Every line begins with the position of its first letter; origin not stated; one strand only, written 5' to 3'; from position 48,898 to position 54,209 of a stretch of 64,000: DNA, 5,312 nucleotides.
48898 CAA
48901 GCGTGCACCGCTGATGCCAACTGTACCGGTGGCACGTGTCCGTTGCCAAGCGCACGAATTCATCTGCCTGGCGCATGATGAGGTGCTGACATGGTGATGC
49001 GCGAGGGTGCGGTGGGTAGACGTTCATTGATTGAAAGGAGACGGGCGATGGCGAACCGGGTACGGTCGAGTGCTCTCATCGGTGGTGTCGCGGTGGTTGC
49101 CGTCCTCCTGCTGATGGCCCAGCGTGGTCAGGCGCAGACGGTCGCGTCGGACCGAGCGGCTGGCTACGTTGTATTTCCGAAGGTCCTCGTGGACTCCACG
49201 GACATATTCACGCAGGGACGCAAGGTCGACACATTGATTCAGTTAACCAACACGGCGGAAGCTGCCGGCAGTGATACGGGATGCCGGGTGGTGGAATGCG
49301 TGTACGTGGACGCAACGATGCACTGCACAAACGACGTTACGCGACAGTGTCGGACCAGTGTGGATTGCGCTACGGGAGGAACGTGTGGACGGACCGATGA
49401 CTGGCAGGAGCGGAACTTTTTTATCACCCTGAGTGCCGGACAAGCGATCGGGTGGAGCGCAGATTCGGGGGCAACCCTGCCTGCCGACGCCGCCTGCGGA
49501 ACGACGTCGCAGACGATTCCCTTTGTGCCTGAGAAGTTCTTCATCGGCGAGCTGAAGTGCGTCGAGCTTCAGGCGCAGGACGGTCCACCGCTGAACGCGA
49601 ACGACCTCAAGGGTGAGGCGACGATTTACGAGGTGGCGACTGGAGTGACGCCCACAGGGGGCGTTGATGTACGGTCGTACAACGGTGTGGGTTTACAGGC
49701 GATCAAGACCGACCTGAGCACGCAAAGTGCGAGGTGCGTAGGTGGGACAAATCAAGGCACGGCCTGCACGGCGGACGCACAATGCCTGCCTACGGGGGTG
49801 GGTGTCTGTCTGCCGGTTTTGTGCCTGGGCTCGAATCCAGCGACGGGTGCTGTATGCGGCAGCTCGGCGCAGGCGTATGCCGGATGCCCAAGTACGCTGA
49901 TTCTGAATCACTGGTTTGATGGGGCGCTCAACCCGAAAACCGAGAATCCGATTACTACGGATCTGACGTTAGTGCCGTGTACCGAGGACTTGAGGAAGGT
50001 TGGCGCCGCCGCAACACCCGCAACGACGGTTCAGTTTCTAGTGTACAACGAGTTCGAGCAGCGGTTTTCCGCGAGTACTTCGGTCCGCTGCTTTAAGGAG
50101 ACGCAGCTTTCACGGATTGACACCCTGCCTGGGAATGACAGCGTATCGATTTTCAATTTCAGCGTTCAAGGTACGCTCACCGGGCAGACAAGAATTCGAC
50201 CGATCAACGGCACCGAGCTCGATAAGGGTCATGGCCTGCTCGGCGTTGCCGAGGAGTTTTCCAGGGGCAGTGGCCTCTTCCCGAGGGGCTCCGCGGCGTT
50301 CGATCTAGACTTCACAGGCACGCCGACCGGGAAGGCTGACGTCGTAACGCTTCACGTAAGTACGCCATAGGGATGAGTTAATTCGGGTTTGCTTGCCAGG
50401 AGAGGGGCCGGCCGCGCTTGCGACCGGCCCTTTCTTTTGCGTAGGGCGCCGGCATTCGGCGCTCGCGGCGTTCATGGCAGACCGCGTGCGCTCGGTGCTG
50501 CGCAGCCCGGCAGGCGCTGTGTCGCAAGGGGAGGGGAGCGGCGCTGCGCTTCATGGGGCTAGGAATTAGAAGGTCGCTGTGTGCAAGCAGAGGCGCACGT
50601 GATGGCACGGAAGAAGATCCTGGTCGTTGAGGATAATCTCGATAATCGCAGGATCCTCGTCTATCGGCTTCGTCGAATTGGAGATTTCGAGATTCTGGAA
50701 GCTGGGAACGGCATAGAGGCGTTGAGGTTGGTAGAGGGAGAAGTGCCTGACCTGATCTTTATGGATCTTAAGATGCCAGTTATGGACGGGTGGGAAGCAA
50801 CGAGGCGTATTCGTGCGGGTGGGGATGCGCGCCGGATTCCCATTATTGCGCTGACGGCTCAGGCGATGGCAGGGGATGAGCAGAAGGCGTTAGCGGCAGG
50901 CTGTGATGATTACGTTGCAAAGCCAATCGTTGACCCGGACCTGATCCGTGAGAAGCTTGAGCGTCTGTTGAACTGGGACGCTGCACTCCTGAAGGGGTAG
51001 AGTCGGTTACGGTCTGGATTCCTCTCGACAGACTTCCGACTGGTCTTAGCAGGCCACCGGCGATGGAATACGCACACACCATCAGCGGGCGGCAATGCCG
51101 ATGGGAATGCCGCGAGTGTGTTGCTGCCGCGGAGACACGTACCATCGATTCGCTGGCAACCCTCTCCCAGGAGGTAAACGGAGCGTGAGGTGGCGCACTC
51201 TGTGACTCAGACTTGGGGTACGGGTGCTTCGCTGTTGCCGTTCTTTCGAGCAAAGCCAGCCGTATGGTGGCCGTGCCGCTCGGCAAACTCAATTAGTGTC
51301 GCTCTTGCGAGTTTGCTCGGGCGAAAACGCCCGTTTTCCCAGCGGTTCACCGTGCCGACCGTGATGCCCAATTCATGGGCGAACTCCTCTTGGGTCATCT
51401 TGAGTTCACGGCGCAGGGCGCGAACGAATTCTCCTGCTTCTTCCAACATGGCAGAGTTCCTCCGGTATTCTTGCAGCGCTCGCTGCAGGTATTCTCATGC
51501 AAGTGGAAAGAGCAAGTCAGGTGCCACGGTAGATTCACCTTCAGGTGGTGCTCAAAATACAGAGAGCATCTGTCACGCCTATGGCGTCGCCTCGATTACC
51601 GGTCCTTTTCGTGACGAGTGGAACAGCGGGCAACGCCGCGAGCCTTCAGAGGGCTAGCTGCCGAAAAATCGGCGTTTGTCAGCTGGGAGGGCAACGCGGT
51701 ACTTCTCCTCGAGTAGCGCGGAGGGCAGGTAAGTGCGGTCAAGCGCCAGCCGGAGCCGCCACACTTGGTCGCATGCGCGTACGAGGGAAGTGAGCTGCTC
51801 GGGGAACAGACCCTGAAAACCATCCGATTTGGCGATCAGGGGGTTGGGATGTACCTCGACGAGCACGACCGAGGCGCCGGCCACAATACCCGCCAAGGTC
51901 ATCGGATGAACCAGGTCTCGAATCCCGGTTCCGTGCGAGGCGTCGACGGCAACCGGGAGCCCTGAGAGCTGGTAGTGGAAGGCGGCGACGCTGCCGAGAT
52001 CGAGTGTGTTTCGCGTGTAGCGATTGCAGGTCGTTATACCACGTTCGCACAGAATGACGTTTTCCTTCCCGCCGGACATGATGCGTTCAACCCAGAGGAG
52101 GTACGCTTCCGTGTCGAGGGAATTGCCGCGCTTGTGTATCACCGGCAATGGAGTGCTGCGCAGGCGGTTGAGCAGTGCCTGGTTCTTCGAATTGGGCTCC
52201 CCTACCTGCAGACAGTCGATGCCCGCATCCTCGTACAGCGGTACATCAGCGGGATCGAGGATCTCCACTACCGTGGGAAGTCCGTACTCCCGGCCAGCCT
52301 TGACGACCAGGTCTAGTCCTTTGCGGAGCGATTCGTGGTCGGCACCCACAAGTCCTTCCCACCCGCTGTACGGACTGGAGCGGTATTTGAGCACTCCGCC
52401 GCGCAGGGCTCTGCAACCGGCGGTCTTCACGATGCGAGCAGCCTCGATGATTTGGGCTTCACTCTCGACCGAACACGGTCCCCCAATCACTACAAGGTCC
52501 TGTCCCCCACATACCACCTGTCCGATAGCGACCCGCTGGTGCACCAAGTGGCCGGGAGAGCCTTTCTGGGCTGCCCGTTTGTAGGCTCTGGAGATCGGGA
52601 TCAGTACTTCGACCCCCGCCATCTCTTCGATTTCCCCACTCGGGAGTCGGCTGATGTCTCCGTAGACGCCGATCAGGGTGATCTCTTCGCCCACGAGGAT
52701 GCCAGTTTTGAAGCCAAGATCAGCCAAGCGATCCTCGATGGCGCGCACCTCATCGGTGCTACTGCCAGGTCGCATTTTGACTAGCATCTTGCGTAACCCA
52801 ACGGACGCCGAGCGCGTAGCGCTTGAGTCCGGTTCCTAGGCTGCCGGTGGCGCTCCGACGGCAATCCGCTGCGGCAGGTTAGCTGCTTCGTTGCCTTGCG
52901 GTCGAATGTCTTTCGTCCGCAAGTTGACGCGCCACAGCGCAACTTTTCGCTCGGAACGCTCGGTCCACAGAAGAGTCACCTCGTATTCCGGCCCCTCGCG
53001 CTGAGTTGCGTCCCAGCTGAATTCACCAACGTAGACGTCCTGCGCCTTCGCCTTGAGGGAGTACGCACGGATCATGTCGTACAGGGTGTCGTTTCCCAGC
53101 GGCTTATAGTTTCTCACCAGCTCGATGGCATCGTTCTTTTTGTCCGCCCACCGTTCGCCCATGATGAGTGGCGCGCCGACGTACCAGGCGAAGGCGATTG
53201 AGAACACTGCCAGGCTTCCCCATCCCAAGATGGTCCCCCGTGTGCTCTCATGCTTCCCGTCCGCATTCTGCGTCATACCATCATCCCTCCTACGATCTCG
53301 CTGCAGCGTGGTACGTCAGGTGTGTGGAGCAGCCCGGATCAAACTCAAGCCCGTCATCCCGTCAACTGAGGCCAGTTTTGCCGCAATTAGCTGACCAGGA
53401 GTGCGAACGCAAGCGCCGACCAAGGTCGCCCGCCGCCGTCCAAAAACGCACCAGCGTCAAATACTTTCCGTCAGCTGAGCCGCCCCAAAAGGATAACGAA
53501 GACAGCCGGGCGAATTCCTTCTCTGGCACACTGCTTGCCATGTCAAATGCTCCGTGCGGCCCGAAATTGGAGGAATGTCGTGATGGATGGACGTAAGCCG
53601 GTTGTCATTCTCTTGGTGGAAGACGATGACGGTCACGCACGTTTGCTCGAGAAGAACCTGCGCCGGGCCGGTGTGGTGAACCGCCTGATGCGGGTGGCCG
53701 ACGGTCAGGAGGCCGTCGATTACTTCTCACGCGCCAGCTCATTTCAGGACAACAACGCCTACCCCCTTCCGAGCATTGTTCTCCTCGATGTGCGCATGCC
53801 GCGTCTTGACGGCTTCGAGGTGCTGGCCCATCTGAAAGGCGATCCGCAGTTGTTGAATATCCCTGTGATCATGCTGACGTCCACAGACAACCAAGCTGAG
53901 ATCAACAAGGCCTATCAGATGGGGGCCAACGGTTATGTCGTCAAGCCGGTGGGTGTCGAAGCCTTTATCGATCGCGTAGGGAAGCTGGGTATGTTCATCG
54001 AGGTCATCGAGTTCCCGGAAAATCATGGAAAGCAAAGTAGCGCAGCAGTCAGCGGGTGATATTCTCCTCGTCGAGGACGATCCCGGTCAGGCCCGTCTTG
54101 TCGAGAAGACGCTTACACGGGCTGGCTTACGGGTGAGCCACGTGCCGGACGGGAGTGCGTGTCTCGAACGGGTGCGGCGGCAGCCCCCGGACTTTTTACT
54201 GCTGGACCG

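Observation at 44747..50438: Array of four tandem paralogous Cys-rich secreted proteins of an unrecognised family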

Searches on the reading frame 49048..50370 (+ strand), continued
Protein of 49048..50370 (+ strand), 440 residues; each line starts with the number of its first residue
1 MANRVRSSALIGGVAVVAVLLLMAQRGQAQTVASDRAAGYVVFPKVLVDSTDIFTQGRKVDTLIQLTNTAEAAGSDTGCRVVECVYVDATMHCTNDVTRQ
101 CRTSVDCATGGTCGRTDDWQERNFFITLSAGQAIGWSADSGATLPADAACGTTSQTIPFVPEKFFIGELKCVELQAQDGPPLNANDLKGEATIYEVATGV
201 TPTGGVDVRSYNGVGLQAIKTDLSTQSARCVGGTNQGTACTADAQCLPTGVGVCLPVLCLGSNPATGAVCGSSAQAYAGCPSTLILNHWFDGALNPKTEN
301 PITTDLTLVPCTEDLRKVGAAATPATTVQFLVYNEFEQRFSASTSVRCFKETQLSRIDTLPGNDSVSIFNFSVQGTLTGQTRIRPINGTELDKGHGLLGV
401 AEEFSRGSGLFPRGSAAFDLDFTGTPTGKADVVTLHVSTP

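Call 51: find_encoding_contigs(protein=P0253, flank=8000, max_places=2)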
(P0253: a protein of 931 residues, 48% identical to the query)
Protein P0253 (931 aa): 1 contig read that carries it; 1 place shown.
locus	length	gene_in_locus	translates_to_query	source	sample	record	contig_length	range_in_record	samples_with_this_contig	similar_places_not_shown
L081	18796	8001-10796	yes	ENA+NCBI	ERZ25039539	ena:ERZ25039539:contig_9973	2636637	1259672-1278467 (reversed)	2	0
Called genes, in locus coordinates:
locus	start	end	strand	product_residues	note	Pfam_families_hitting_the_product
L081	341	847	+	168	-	PF00293:NUDIX, PF14815:NUDIX_4 (faint)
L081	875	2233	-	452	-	-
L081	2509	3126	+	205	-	PF00565:SNase, PF27542:ArfC (weak)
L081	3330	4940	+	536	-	PF02515:CoA_transf_3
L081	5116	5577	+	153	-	PF00582:Usp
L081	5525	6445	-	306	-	PF03631:Virul_fac_BrkB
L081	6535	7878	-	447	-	PF06144:DNA_pol3_delta (faint), PF21694:DNA_pol3_delta_C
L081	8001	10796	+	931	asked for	-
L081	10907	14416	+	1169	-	PF10282:Lactonase (faint)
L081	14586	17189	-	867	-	PF00072:Response_reg, PF00989:PAS, PF08448:PAS_4, PF13426:PAS_9 (weak), PF08447:PAS_3, PF13188:PAS_8 (weak), PF00512:HisKA, PF02518:HATPase_c, +1 more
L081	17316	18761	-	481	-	PF01935:DUF87 (weak), PF05872:HerA_C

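Call 64: search_protein_families(library=phrogs, proteins=[window:49048-50370:+], max_evalue=0.01)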
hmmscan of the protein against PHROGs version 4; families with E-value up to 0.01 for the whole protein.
window:49048-50370:+ (440 aa): 0 families

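Call 65: search_protein_families(library=padloc, proteins=[window:49048-50370:+], max_evalue=0.01)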
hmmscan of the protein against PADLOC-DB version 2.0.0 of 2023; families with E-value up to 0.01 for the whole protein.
window:49048-50370:+ (440 aa): 0 families

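Call 78: search_protein_families(library=ncbifam, proteins=[P0211, P0248, P0234, P0231, P0205, P0219, P0171, P0113], max_evalue=0.01)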
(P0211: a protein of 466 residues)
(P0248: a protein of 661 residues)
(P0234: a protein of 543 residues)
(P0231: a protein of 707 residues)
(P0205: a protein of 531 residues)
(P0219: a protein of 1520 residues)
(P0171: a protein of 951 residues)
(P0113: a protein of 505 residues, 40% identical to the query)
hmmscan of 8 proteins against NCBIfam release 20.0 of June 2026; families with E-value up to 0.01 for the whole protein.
P0211 (466 aa): 0 families

P0248 (661 aa): 0 families

P0234 (543 aa): 0 families

P0231 (707 aa): 1 family
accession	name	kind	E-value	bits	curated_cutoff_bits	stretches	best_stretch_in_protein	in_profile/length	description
TIGR02232.1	myxo_disulf_rpt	repeat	1e-10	41.2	20.8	1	376-412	3-38/38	cysteine-rich acidic repeat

P0205 (531 aa): 0 families

P0219 (1520 aa): 11 families
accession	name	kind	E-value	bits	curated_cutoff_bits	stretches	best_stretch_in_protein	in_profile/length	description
TIGR02276.1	beta_rpt_yvtn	repeat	5.2e-55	183.2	27.85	7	803-845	1-41/42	beta-propeller repeat protein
TIGR03866.1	PQQ_ABC_repeats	subfamily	2.2e-37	128.8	287.3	2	677-830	8-161/310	PQQ-dependent catabolism-associated beta-propeller protein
NF052340.1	hydrazine_beta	equivalog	2.9e-27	95.7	560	3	659-773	25-138/372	hydrazine synthase subunit beta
NF052460.1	L-NosZ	equivalog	1.8e-22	79.5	700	2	686-850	115-270/480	clade III lactonase-type nitrous-oxide reductase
NF052280.1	7_blade_YncE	equivalog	2.3e-22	79.3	400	1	776-945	152-315/338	7-bladed beta-propeller protein YncE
NF052342.1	hydrazine_BC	exception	9.9e-19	66.9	1250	2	795-951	40-190/690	hydrazine synthase subunit beta-gamma fusion subunit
NF048007.1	MmpL3Stblzr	equivalog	3.6e-15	56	600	1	726-963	65-299/366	MmpL3/TtfA transport complex stabilizer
NF052345.1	S_layer_anammox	exception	1.3e-08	32.8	1400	1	304-412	1285-1393/1596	Kustd1514 family S-layer glycoprotein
NF038117.1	choice_anch_I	subfamily_domain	3.3e-07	29.5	300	1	720-827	9-139/458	choice-of-anchor I family protein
TIGR03907.1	QH_beta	equivalog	7.9e-05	21.9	223.2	0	863-948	11-100/338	quinohemoprotein amine dehydrogenase subunit beta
NF008258.1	PRK11028.1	equivalog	0.0025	17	370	0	788-948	75-248/330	6-phosphogluconolactonase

P0171 (951 aa): 1 family
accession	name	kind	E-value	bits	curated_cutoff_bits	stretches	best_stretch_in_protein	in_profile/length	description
NF041410.1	XopAW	subfamily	0.0012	18.6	120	1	681-746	113-170/235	XopAW family type III secretion system calcium-binding effector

P0113 (505 aa): 0 families
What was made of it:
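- Closest known: Small disulfide-knot repeats of secreted deltaproteobacterial proteins. Same: Relative P0231 carries a true TIGR02232 repeat (call 78).
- Tried and rejected: Not confirmed (call 78).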

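Call 79: search_protein_families(library=pfam, proteins=[P0211, P0248, P0234, P0231, P0205, P0219, P0171, P0113], max_evalue=0.01)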
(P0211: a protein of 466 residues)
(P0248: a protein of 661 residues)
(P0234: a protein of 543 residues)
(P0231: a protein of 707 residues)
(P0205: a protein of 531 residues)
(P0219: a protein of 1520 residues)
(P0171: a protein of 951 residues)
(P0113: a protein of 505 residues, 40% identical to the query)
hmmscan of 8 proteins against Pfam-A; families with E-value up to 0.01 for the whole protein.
P0211 (466 aa): 0 families

P0248 (661 aa): 0 families

P0234 (543 aa): 1 family
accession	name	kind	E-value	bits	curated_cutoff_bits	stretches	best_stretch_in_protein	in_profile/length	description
PF00036.39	EF-hand_1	-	0.0039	17.1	25.4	0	484-501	10-27/29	EF hand domain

P0231 (707 aa): 5 families
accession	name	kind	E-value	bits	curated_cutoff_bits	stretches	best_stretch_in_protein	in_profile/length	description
PF13948.11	DUF4215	-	7.3e-06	26.6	27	1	376-404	20-47/47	Domain of unknown function (DUF4215)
PF00036.39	EF-hand_1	-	1.5e-05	24.7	25.4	0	680-697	9-26/29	EF hand domain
PF13202.12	EF-hand_5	-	0.00094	19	25.9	0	679-694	7-22/25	EF hand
PF00526.23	Dicty_CTDC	-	0.0011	19.2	27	1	413-434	2-23/24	Dictyostelium (slime mold) repeat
PF13405.12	EF-hand_6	-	0.0022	18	25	0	680-697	9-26/30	EF-hand domain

P0205 (531 aa): 0 families

P0219 (1520 aa): 9 families
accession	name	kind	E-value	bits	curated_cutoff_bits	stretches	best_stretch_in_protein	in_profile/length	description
PF10282.15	Lactonase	-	6.7e-12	45.7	21.7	1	679-869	97-319/344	Lactonase, 7-bladed beta-propeller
PF13620.12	CarboxypepD_reg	-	1.4e-11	45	32.3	1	331-405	2-77/82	Carboxypeptidase regulatory-like domain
PF25174.1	Beta-prop_THOC3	-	2.5e-11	43.6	305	0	774-832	69-126/272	THOC3 beta-propeller domain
PF21783.3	YNCE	-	9.4e-09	35.5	27.1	1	677-978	37-331/339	YNCE-like beta-propeller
PF02239.22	Cytochrom_D1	-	3.8e-07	29.4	25.5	0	768-839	284-361/368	Cytochrome D1 heme domain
PF08450.18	SGL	-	1.7e-05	25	26.3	0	688-739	113-163/246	SMP-30/Gluconolactonase/LRE-like region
PF13715.12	CarbopepD_reg_2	-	2.9e-05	24.5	32.2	1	331-402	1-69/88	CarboxypepD_reg-like domain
PF17802.7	SpaA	-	0.0031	18.1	23.1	0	340-386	12-61/91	Prealbumin-like fold domain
PF01731.26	Arylesterase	-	0.0063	17.1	21.3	0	687-737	31-81/86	Arylesterase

P0171 (951 aa): 1 family
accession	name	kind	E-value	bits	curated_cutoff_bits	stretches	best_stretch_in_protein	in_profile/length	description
PF00036.39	EF-hand_1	-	0.002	18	25.4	0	711-730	8-27/29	EF hand domain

P0113 (505 aa): 0 families
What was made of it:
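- On Dockerin type I (PF00404), for the upstream proteins 40345 and 42283: Related modules in homologs give only sub-threshold EF-hand hits (call 79).
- On S-layer and cell-surface anchoring families (SLH, MYXO-CTERM and similar): P0211, a relative with a Cys, hydrophobic helix and Arg-rich tail, has none either (calls 78, 79).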

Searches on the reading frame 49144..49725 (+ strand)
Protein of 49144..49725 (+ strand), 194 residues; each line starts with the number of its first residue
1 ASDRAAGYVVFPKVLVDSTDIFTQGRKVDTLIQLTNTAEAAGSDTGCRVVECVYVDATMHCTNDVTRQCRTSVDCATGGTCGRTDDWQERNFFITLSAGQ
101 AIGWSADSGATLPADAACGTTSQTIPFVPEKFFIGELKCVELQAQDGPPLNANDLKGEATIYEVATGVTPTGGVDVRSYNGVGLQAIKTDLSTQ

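Call 67: predict_structure(alignment_id=A5)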
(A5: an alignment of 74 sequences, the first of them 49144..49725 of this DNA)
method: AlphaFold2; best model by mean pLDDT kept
length: 194 residues; sequences in the alignment: 74
mean_pLDDT: 94.1   pTM: 0.88
mean pLDDT of the five models: 94.1, 94.0, 93.8, 93.4, 93.2
residues with pLDDT >= 90: 176; 70-90: 9; 50-70: 8; < 50: 1
segments of 3 or more residues with pLDDT < 50: none
pLDDT, mean of each block of 10 residues (from residue 1): 83 97 95 97 96 97 95 97 85 98 98 97 97 97 97 97 80 89 95 92
secondary structure, 60 per line:
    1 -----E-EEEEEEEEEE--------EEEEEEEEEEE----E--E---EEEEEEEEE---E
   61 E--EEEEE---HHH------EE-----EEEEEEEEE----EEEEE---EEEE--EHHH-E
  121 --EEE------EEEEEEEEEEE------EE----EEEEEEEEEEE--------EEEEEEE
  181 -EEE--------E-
elements in order: E8-17 E26-36 E48-56 E64-68 E88-96 E101-105 E109-112 E123-125 E132-142 E155-165 E174-180 E182-184
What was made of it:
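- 49048..50370 (+): Gene B2: B-subfamily precursor of 440 aa. Signal peptide: aa 1-29. N-domain with the TM1070/ASRT fold: aa 33-226 (49144-49725). C-terminal half: aa 227-440 (49726-50367). The N-domain alone has pLDDT 94.1 and pTM 0.88 (call 67).
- The N-domain folds on its own (pLDDT 94.1, call 67).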

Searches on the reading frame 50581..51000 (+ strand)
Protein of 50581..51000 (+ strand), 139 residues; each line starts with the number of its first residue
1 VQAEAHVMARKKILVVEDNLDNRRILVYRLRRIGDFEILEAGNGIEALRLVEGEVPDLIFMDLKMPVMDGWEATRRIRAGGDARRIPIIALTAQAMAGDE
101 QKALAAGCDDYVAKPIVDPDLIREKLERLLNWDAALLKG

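Call 13: search_protein_families(library=pfam, proteins=[window:50581-51000:+], max_evalue=0.001)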
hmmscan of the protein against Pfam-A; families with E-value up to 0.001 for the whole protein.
window:50581-51000:+ (139 aa): 1 family
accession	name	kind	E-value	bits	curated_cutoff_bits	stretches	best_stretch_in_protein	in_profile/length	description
PF00072.30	Response_reg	-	5.7e-25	88.1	30.2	1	13-124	1-108/111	Response regulator receiver domain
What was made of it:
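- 50581..51000 (+): Stand-alone response-regulator receiver gene, a conserved downstream neighbour. It lies beyond the terminator, so it is not part of the operon. Pfam Response_reg (call 13).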

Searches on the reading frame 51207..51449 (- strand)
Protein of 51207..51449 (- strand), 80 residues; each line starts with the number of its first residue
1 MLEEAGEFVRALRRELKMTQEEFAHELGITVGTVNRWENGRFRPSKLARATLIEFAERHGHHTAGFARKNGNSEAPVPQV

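Call 44: search_protein_families(library=pfam, proteins=[window:51207-51449:-], max_evalue=1)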
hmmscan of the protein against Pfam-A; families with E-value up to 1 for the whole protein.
window:51207-51449:- (80 aa): 22 families
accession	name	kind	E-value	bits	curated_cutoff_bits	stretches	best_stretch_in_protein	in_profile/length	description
PF01381.28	HTH_3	-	5.8e-12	45.9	23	1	9-45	1-37/55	Helix-turn-helix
PF13560.12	HTH_31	-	2.3e-08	34.7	27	1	5-46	2-44/64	Helix-turn-helix domain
PF12844.13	HTH_19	-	3e-08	33.9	30.2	1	6-57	1-49/64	Helix-turn-helix domain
PF15731.11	MqsA_antitoxin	-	2.2e-05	25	30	1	5-60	70-124/131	Antitoxin component of bacterial toxin-antitoxin system, MqsA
PF13443.12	HTH_26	-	0.00015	22.4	22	1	11-43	4-36/63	Cro/C1-type HTH DNA-binding domain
PF22495.2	HTH_92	-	0.00022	20.9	27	1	10-46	1-37/45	RsaL-like HTH domain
PF20432.4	Xre-like-HTH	-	0.00056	20.6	25.8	1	9-50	15-58/63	Antitoxin Xre-like helix-turn-helix domain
PF13545.12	HTH_Crp_2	-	0.002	18.5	27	1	13-36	18-41/70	Crp-like helix-turn-helix domain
PF04545.22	Sigma70_r4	-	0.0032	17.4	24.1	1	12-38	15-41/50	Sigma-70, region 4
PF08281.18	Sigma70_r4_2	-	0.0097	16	25.7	1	12-37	21-46/54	Sigma-70, region 4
PF13744.12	HTH_37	-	0.01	16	27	1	7-61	21-73/80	Helix-turn-helix domain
PF13413.12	HTH_25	-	0.012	15.9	24.6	1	10-43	3-36/62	Helix-turn-helix domain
PF13518.12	HTH_28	-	0.019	15.5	25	1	9-39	6-34/52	Helix-turn-helix domain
PF00325.26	Crp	-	0.028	14.6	21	1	16-36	1-21/32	Bacterial regulatory proteins, crp family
PF13384.12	HTH_23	-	0.043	14.1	24.6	1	10-37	12-37/50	Homeodomain-like domain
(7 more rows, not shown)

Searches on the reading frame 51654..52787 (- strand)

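Call 13: search_protein_families(library=pfam, proteins=[window:51654-52787:-], max_evalue=0.001)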
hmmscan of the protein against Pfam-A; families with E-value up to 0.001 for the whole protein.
window:51654-52787:- (377 aa): 2 families
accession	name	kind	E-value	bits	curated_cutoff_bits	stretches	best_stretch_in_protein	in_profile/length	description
PF00793.26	DAHP_synth_1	-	4e-43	147.7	25.5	1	90-338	9-260/270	DAHP synthetase I family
PF18152.6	DAHP_snth_FXD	-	4.7e-13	49.2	27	1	1-66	1-66/67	DAHP synthase ferredoxin-like domain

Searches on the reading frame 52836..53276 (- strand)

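Call 44: search_protein_families(library=pfam, proteins=[window:52836-53276:-], max_evalue=1)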
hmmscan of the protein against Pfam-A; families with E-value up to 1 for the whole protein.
window:52836-53276:- (146 aa): 2 families
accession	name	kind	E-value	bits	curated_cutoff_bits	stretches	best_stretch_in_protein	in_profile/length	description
PF11268.13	DUF3071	-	0.0034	18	26.9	1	64-116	118-167/168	Protein of unknown function (DUF3071)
PF01477.28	PLAT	-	0.039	15.1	23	1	12-47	39-74/117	PLAT/LH2 domain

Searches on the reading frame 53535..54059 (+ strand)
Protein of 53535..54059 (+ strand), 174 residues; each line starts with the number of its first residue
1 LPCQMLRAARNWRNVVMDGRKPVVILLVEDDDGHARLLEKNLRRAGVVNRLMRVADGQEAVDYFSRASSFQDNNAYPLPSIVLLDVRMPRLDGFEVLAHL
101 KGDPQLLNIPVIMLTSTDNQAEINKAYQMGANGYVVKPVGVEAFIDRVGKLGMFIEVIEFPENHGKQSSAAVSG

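Call 44: search_protein_families(library=pfam, proteins=[window:53535-54059:+], max_evalue=1)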
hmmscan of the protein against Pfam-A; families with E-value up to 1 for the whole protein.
window:53535-54059:+ (174 aa): 1 family
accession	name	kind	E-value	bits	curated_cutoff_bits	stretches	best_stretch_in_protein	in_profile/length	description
PF00072.30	Response_reg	-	6.7e-21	75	30.2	1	25-148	1-110/111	Response regulator receiver domain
